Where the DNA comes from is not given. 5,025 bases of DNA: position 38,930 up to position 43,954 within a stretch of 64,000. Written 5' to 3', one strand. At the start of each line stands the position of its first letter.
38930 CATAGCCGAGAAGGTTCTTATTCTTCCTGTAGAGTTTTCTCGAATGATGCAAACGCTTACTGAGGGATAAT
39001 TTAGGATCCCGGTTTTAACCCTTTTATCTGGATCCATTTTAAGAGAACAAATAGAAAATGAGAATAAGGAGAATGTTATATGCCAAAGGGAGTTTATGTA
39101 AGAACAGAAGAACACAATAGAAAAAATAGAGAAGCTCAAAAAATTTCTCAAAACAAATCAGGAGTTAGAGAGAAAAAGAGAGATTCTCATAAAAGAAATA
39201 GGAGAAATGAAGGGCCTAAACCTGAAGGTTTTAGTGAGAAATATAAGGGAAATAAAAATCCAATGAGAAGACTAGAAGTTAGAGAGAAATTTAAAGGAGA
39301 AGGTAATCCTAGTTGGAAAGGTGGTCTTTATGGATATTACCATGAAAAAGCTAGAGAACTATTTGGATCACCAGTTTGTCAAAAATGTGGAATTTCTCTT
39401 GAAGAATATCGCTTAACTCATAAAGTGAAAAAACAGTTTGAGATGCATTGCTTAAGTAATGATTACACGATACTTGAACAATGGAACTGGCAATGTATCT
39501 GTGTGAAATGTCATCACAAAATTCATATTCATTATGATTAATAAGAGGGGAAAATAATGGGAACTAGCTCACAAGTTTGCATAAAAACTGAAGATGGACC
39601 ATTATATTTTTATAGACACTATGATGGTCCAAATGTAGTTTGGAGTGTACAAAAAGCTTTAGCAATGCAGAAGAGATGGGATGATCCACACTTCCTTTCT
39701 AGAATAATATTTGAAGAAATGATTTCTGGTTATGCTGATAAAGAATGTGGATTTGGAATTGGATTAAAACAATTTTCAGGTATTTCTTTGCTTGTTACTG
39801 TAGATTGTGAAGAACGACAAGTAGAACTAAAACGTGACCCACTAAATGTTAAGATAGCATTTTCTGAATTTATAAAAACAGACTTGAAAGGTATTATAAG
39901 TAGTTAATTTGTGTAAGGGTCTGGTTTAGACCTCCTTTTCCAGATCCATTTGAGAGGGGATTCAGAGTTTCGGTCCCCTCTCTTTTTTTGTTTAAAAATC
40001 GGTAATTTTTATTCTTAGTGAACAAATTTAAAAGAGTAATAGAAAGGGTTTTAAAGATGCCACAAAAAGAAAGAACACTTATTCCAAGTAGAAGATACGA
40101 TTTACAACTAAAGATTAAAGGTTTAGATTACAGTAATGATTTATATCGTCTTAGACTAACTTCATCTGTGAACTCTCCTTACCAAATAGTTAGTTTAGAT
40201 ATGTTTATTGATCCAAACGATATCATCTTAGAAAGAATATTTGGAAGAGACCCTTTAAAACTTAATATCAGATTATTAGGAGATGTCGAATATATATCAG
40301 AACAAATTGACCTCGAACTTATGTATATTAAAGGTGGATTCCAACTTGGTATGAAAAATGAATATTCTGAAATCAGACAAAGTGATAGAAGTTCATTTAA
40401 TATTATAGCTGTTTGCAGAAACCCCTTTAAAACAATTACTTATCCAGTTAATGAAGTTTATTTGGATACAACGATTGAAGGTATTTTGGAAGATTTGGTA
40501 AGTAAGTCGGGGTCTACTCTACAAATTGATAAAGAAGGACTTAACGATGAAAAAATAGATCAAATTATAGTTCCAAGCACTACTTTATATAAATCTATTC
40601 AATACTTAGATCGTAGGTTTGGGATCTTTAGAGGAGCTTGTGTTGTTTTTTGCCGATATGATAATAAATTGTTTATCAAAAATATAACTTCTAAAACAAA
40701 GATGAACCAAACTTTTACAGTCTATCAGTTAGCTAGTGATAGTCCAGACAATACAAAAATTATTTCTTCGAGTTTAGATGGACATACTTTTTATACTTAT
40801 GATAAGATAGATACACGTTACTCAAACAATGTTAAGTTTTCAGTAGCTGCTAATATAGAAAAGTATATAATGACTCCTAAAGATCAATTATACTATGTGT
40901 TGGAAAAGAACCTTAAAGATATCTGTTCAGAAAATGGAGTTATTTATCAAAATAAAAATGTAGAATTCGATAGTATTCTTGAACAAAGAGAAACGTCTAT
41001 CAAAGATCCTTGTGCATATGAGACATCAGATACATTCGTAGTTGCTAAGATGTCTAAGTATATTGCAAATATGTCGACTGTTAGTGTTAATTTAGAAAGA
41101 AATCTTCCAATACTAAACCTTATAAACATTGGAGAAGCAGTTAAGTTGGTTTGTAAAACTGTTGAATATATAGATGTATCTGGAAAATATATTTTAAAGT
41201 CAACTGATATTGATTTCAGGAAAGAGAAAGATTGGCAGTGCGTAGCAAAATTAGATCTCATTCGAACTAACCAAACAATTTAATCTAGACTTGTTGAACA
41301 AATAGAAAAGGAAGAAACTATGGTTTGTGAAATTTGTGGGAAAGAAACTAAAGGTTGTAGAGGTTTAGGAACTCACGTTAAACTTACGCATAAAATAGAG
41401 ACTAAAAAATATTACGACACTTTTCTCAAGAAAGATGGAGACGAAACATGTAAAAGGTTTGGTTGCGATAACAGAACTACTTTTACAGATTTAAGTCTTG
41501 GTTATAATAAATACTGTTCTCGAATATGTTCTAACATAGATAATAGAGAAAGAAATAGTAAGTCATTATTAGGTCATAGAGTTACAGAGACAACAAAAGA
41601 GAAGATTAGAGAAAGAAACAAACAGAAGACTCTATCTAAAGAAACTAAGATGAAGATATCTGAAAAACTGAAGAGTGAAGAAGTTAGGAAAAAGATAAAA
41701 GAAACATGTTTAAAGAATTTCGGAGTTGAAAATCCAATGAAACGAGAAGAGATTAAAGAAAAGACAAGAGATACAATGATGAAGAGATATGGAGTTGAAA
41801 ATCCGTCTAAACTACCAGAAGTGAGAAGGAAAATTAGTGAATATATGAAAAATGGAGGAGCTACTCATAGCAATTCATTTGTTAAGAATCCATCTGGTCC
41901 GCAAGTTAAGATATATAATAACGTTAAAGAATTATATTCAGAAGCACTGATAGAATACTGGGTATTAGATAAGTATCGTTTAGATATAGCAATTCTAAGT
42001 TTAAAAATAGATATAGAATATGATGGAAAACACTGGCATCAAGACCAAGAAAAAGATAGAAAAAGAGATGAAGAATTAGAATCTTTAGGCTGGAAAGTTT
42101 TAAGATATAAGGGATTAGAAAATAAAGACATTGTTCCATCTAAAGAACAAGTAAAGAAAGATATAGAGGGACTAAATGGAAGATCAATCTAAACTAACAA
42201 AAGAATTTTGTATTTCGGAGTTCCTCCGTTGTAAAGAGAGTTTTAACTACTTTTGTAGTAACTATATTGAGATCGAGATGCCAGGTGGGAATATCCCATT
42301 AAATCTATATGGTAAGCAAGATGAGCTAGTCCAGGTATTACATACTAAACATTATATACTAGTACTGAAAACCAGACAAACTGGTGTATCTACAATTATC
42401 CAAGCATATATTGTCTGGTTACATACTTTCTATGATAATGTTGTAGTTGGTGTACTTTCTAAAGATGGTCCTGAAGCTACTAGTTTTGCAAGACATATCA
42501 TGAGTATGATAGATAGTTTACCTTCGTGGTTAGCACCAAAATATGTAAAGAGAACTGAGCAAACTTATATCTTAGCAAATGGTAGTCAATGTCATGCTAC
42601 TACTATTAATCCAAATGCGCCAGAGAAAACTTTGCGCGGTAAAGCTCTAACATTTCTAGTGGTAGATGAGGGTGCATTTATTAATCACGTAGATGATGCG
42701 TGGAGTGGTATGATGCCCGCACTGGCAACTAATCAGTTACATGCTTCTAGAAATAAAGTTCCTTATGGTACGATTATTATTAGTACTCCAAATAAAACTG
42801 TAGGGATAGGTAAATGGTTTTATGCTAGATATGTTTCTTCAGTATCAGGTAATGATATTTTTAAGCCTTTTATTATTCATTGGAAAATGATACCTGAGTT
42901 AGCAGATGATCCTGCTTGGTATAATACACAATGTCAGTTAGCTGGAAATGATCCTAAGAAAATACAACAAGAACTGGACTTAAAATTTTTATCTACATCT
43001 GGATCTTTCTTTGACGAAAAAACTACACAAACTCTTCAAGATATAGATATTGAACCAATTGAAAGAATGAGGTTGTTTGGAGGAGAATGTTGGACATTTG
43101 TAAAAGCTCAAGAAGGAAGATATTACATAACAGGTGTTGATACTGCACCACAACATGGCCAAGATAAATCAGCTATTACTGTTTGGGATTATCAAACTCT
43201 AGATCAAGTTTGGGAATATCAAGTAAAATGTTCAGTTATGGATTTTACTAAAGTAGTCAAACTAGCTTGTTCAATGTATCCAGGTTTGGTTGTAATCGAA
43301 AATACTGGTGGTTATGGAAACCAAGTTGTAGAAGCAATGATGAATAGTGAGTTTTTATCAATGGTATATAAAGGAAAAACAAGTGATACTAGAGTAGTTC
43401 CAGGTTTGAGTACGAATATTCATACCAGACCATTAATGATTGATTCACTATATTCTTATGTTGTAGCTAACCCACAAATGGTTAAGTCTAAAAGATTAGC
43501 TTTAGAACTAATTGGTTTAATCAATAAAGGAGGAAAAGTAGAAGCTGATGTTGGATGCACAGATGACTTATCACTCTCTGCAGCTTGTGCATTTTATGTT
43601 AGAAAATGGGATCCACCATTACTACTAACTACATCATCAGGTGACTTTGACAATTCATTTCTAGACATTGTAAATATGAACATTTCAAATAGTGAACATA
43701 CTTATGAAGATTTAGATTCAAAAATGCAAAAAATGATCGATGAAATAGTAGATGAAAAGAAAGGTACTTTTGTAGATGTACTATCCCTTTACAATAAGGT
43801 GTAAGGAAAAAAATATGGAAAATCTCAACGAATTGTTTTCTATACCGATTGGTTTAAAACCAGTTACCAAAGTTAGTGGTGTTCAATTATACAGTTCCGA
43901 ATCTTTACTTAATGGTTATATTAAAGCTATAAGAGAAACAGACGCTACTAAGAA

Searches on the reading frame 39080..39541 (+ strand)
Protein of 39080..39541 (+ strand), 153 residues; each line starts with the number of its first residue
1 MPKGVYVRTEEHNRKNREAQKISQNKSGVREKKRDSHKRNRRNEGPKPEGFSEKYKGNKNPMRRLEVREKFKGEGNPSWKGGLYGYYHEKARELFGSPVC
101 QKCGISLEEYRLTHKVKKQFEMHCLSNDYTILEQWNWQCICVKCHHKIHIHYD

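Call 4: search_protein_families(library=pfam, proteins=[window:39080-39541:+], max_evalue=1)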
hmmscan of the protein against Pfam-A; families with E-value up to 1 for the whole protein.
window:39080-39541:+ (153 aa): 1 family
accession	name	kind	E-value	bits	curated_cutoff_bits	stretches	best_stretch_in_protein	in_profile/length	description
PF17034.11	zinc_ribbon_16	-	0.0049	17.5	27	1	98-150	49-100/125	Zinc-ribbon like family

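Call 6: search_protein_families(library=phrogs, proteins=[window:39080-39541:+], max_evalue=0.001)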
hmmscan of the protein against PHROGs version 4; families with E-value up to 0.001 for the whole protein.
window:39080-39541:+ (153 aa): 0 families

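Call 70: search_protein_families(library=ncbifam, max_evalue=0.1, proteins=[window:39080-39541:+])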
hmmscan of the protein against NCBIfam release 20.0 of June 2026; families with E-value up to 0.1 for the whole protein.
window:39080-39541:+ (153 aa): 0 families

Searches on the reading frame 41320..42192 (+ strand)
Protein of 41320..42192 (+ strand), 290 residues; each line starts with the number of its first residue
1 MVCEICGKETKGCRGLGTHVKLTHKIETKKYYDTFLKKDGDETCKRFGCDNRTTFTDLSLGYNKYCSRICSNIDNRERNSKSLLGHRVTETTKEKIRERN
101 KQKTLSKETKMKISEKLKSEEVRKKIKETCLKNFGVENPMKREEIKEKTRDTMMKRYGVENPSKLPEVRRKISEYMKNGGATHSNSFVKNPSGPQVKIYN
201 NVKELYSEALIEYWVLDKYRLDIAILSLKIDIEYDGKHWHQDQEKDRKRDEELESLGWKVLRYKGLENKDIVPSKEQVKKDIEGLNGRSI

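Call 4: search_protein_families(library=pfam, proteins=[window:41320-42192:+], max_evalue=1)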
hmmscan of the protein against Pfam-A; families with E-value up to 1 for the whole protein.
window:41320-42192:+ (290 aa): 7 families
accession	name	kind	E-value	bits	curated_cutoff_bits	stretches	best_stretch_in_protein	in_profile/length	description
PF24308.1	DUF7487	-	1.8e-13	51.4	27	1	94-225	43-169/220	Family of unknown function (DUF7487)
PF04480.18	DUF559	-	1.3e-10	41.6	20.6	1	214-282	39-104/109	Protein of unknown function (DUF559)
PF18741.7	MTES_1575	-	2.6e-07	31.1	38.2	1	211-265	17-78/96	REase_MTES_1575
PF12807.12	eIF3_p135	-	0.12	12.9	22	1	82-144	82-144/171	Translation initiation factor eIF3 subunit 135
PF09372.15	PRANC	-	0.13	13.1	25.8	1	31-124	6-94/97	PRANC domain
PF10173.14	Mit_KHE1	-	0.32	11.6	22.5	1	77-188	28-141/188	Mitochondrial K+-H+ exchange-related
PF03543.20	Peptidase_C58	-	0.37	10.8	23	0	64-147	21-106/205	Yersinia/Haemophilus virulence surface antigen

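Call 6: search_protein_families(library=phrogs, proteins=[window:41320-42192:+], max_evalue=0.001)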
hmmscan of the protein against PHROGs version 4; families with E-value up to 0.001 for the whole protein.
window:41320-42192:+ (290 aa): 4 families
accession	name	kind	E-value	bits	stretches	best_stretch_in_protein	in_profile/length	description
phrog_3339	-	DNA, RNA and nucleotide metabolism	2e-21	77.7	2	27-174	59-190/536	homing endonuclease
phrog_12131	-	DNA, RNA and nucleotide metabolism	3.6e-07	30.6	1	133-240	139-246/313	homing endonuclease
phrog_9902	-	unknown function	7e-07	29.9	1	195-252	83-139/210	-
phrog_314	-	DNA, RNA and nucleotide metabolism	0.0005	20.1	1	79-255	280-401/574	homing endonuclease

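Call 14: search_solved_structures(query=window:41320-42192:+, max_evalue=10, show_alignments=2)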
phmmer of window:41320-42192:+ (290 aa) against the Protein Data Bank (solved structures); distinct sequences matched with E-value up to 10: 16.
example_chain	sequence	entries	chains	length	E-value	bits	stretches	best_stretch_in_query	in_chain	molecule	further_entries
3r3p_A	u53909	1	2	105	0.004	20.1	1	201-280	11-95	Mobile intron protein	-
6v78_A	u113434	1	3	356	0.006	19.5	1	18-72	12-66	OmpK37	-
2xe1_A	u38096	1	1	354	0.12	15.2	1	19-81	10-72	OUTER MEMBRANE PROTEIN C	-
2xg6_A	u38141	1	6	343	0.16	14.9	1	18-77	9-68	OMPC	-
2xe3_A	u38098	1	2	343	0.16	14.9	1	18-77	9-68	OUTER MEMBRANE PORIN C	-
2xe5_A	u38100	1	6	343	0.16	14.9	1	18-77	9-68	OUTER MEMBRANE PORIN C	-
9wcb_A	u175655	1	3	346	0.17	14.7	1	19-81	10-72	Outer membrane porin C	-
4b8c_D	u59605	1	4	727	0.19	14.6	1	149-241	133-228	GLUCOSE-REPRESSIBLE ALCOHOL DEHYDROGENASE TRANSCRIPTIONAL EFFECTOR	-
9xou_D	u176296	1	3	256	0.2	14.5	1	84-159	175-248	LacY-nanobody-TAIL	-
2j1n_A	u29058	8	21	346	0.24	14.3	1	19-81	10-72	OUTER MEMBRANE PROTEIN C | OUTER MEMBRANE PROTEIN C PRECURSOR | Outer membrane porin C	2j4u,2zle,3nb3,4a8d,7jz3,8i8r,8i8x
1p4x_A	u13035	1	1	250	0.26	14.2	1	56-118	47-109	staphylococcal accessory regulator A homologue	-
2xe2_A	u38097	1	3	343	0.39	13.6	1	19-77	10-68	OUTER MEMBRANE PORIN C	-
5fvn_A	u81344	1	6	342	0.47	13.3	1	19-81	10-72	OMPC PORIN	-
1pho_A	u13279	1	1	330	0.91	12.4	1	22-72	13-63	PHOSPHOPORIN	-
9ucl_D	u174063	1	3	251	1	12.2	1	84-156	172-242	N4-nanobody-TAIL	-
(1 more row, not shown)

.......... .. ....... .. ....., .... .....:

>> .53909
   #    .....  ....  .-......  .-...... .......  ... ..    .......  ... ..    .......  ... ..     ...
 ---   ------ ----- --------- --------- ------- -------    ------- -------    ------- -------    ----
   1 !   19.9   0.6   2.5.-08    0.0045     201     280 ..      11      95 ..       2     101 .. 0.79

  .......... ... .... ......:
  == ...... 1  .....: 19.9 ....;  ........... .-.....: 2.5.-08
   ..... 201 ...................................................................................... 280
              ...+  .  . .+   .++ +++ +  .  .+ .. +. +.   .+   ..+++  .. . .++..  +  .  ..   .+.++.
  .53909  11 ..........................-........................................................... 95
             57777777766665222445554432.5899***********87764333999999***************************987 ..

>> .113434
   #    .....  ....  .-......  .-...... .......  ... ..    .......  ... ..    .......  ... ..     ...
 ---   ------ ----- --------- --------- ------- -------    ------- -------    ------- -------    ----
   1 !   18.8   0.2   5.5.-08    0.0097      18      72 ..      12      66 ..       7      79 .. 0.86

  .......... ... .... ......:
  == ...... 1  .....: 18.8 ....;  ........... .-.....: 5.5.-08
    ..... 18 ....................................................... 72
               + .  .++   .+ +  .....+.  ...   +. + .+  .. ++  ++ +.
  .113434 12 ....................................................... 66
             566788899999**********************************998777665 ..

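Call 70: search_protein_families(library=ncbifam, max_evalue=0.1, proteins=[window:41320-42192:+])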
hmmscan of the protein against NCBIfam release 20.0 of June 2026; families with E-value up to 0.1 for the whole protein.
window:41320-42192:+ (290 aa): 3 families
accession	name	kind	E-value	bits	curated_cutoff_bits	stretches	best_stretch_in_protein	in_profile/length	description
NF007294.0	PRK09767.1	equivalog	0.00029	20.9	218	1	217-281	44-105/117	DUF559 domain-containing protein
NF007841.0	PRK10554.1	subfamily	0.0018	17.4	484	1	17-80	29-92/368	porin OmpC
NF007544.0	PRK10159.1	equivalog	0.076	12.1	599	0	19-77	31-89/351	phosphoporin PhoE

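Call 74: search_dna_similar(query=window:41320-42192:+, collection=phages, mode=protein, max_rows=20, max_evalue=0.001)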
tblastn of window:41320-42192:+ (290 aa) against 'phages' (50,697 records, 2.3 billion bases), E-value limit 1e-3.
Records with a match: 81; places in all: 192; records where one place covers at least 80% of the query: 0.
Best place of each record, by identity: <60% 81.
By first word of the organism name: Dickeya 21; Prevotella 15; Lactococcus 10; Escherichia 7; Salmonella 6; Klebsiella 6; uncultured 4; Vibrio 3; Tenacibaculum 3; Rhizobium 2; and 3 more.
By host as written in the record: Prevotella sp. 15; Dickeya solani 11; Lactococcus lactis 10; - 8; Pectobacterium sp. and Dickeya sp. 5; Escherichia coli 4; Klebsiella pneumoniae 4; Tenacibaculum maritimum 3; and 15 more.
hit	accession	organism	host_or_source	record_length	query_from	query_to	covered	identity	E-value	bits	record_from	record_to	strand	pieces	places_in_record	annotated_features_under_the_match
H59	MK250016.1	Prevotella phage Lak-A1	Prevotella sp.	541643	92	260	58%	32.3%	1e-5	102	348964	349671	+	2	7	record has no annotation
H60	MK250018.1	Prevotella phage Lak-A1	Prevotella sp.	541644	92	260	58%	32.3%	1e-5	102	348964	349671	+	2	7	record has no annotation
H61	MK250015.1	Prevotella phage Lak-A1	Prevotella sp.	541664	92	260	58%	32.3%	1e-5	102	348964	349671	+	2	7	record has no annotation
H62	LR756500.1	uncultured phage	metagenomic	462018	32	212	62%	30.0%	1e-9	64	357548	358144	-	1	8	record has no annotation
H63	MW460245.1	Burkholderia phage BCSR5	Burkholderia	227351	49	235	64%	28.6%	4e-9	63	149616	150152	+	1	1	hypothetical protein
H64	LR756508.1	uncultured phage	metagenomic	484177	35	242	72%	24.7%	8e-5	50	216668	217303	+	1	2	record has no annotation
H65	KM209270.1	Dickeya phage phiDP10.3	Pectobacterium sp. and Dickeya sp.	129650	97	248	52%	32.4%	6e-11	69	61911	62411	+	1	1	hypothetical protein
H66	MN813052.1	Dickeya phage Ds23CZ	Dickeya solani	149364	97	248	52%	32.4%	6e-11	69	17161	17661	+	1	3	hypothetical protein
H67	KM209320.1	Dickeya phage phiDP23.1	Pectobacterium sp. and Dickeya sp.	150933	97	248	52%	32.4%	6e-11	69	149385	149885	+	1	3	hypothetical protein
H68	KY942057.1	Dickeya phage XF4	Dickeya solani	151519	97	248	52%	32.4%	6e-11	69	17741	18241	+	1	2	putative homing endonuclease F-LimIII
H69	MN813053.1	Dickeya phage Ds25CZ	Dickeya solani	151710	97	248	52%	32.4%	6e-11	69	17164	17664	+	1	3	hypothetical protein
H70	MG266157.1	Dickeya phage PP35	Dickeya solani F012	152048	97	248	52%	32.4%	6e-11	69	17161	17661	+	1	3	putative homing endonuclease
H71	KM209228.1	Dickeya phage phiD3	Pectobacterium sp. and Dickeya sp.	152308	97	248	52%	32.4%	6e-11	69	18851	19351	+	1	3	hypothetical protein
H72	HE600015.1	Dickeya phage vB-DsoM-LIMEstone1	Dickeya solani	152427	97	248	52%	32.4%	6e-11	69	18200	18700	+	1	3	F-LimIII: putative homing endonuclease F-LimIII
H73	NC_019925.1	Dickeya phage vB-DsoM-LIMEstone1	Dickeya solani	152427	97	248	52%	32.4%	6e-11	69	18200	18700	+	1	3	F-LimIII: homing endonuclease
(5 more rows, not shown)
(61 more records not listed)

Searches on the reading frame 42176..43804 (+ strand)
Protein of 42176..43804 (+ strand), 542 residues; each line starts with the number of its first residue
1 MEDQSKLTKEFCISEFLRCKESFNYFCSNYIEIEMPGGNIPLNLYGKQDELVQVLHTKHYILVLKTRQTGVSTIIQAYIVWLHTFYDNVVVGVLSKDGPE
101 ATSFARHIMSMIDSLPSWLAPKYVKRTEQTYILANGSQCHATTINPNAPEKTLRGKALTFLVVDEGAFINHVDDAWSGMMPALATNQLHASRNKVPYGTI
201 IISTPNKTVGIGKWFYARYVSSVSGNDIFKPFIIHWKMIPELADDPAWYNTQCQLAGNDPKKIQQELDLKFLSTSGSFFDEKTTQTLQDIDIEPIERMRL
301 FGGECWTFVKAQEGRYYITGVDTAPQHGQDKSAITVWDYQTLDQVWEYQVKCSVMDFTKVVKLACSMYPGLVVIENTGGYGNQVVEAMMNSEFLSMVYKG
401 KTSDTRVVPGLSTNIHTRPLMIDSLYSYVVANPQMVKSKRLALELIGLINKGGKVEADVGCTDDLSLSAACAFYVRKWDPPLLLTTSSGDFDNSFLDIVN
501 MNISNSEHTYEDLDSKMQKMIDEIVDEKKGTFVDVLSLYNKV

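Call 15: search_dna_similar(query=window:42176-43804:+, collection=phages, mode=protein, max_rows=15)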
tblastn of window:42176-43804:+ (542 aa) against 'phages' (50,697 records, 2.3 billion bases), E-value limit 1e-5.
Records with a match: 2525; places in all: 2533; records where one place covers at least 80% of the query: 2064.
Best place of each record, by identity: <60% 2525.
By first word of the organism name: Escherichia 632; Synechococcus 378; Klebsiella 319; Salmonella 199; Vibrio 133; Shigella 89; Aeromonas 80; Acinetobacter 71; Cyanophage 61; Enterobacter 59; and 65 more.
By host as written in the record: - 457; Escherichia coli 266; Klebsiella pneumoniae 109; Synechococcus 107; Synechococcus sp. 38; Escherichia coli O157:H7 35; Salmonella enterica 29; Aeromonas salmonicida 28; and 558 more.
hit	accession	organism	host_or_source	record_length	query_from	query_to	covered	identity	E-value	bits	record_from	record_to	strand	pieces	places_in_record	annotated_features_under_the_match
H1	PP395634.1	Microcystis phage Mel-JY01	Microcystis elabens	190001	1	476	88%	28.6%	7e-52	197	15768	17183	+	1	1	large terminase protein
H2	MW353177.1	Flavobacterium phage vB_FspM_immuto_13-6C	Flavobacterium sp. LMO8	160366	9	476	86%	28.8%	2e-55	207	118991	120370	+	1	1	terminase large subunit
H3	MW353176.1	Flavobacterium phage vB_FspM_immuto_3-5A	Flavobacterium sp. LMO8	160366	9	476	86%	28.8%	3e-55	206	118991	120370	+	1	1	terminase large subunit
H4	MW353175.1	Flavobacterium phage vB_FspM_immuto_2-6A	Flavobacterium sp. LMO8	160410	9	476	86%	28.8%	3e-55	206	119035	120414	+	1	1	terminase large subunit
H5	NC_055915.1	Flavobacterium phage vB_FspM_immuto_2-6A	Flavobacterium sp. LMO8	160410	9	476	86%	28.8%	3e-55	206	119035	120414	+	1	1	terminase large subunit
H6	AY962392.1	Aeromonas phage 31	Aeromonas salmonicida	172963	6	532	97%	24.1%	1e-26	121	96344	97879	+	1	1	17: gp17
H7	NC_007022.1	Aeromonas phage 31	Aeromonas salmonicida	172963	6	532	97%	24.1%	1e-26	121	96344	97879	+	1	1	17: terminase large subunit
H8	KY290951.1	Aeromonas phage 31.2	Aeromonas salmonicida HER1084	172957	6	532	97%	24.1%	1e-26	121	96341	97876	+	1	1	terminase large subunit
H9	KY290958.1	Aeromonas phage SW69-9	Aeromonas salmonicida M15879-11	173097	6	532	97%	24.1%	1e-26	121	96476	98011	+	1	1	terminase large subunit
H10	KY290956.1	Aeromonas phage L9-6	Aeromonas salmonicida 08-2783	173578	6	532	97%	24.1%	1e-26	121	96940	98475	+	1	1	terminase large subunit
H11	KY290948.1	Aeromonas phage 44RR2.8t.2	Aeromonas salmonicida HER1098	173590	6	532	97%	24.1%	1e-26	121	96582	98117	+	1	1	terminase large subunit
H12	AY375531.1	Aeromonas phage 44RR2.8t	Aeromonas salmonicida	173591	6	532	97%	24.1%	1e-26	121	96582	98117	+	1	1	17: terminase DNA packaging enzyme large subunit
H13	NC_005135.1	Aeromonas phage 44RR2.8t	Aeromonas salmonicida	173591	6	532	97%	24.1%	1e-26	121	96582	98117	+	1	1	17: terminase large subunit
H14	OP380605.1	Aeromonas phage avDM2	Aeromonas hydrophila BIOTECH 10089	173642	6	532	97%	24.1%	1e-26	121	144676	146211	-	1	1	terminase large subunit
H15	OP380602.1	Aeromonas phage avDM5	Aeromonas hydrophila BIOTECH 10089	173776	6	532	97%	24.1%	1e-26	121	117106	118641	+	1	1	terminase large subunit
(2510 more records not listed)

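Call 36: find_related_loci(query=window:42176-43804:+, collection=viral_contigs, flank=10000)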
Query window:42176-43804:+ (542 aa) in viral_contigs; peptide patterns used: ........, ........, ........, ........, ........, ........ (x = any residue, [..] = any of these).
33 stretches matched a pattern; 27 encode a relative of the query (tblastn E <= 1e-3); 27 distinct loci.
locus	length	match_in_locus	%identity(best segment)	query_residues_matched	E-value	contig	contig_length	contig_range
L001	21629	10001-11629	54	3-541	0e+0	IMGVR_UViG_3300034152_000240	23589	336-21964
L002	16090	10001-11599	56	13-541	0e+0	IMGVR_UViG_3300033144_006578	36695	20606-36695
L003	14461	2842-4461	56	13-542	0e+0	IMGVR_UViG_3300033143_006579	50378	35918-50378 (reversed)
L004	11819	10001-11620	56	13-542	0e+0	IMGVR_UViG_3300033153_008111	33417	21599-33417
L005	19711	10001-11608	54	13-541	0e+0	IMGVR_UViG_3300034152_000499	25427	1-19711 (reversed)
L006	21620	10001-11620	54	13-541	0e+0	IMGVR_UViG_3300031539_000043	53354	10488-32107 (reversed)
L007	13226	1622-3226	53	13-541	0e+0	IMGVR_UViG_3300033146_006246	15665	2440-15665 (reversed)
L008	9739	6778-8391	54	13-541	0e+0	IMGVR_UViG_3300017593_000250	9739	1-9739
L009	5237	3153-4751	53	13-539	0e+0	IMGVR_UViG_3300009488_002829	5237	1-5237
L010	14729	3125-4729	53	13-540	0e+0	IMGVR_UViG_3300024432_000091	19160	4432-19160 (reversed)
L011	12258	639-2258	52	13-540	0e+0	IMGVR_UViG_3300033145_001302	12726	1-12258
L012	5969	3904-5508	51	13-539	0e+0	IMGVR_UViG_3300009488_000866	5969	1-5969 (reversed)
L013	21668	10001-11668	51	1-541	0e+0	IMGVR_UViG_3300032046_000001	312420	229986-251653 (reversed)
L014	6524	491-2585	50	2-541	0e+0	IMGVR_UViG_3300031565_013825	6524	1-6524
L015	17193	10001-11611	51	7-538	0e+0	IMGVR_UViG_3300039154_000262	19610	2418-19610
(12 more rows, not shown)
